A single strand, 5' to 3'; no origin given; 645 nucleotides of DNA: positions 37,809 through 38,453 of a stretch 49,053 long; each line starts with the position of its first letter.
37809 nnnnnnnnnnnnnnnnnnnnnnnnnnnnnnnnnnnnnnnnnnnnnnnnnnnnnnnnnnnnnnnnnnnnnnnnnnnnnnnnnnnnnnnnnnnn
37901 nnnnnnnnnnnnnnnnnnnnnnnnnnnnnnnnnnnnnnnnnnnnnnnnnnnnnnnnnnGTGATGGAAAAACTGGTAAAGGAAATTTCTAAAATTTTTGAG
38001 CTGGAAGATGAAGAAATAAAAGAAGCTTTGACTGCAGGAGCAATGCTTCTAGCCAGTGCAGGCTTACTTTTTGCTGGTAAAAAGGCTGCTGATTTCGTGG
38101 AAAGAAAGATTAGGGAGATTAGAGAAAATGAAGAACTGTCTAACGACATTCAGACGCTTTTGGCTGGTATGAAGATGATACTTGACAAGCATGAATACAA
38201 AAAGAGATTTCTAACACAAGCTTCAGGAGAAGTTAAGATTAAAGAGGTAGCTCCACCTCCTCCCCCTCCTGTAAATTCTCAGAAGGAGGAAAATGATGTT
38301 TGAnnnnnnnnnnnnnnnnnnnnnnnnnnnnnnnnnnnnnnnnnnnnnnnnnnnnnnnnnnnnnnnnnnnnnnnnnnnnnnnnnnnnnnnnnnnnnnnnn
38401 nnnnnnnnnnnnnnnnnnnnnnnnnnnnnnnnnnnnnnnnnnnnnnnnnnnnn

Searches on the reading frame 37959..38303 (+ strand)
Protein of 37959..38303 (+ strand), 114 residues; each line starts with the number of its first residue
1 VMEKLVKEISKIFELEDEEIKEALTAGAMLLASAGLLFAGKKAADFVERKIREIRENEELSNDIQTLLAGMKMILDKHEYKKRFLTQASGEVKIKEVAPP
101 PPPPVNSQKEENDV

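Call 48: search_protein_families(library=pfam, max_evalue=1, proteins=[window:37959-38303:+])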
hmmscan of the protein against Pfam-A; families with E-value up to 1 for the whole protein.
window:37959-38303:+ (114 aa): 3 families
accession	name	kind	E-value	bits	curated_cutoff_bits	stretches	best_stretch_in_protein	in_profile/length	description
PF05164.18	ZapA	-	0.013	16.2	23.8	1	41-84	23-67/88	Cell division protein ZapA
PF15821.10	DUF4709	-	0.076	13.9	27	1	49-96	21-67/110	Domain of unknown function (DUF4709)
PF13524.12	Glyco_trans_1_2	-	0.24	11.8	25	1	22-84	69-139/144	Glycosyl transferase-like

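Call 77: search_protein_families(library=phrogs, max_evalue=0.01, proteins=[window:37959-38303:+])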
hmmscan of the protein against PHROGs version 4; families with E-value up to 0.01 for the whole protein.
window:37959-38303:+ (114 aa): 0 families
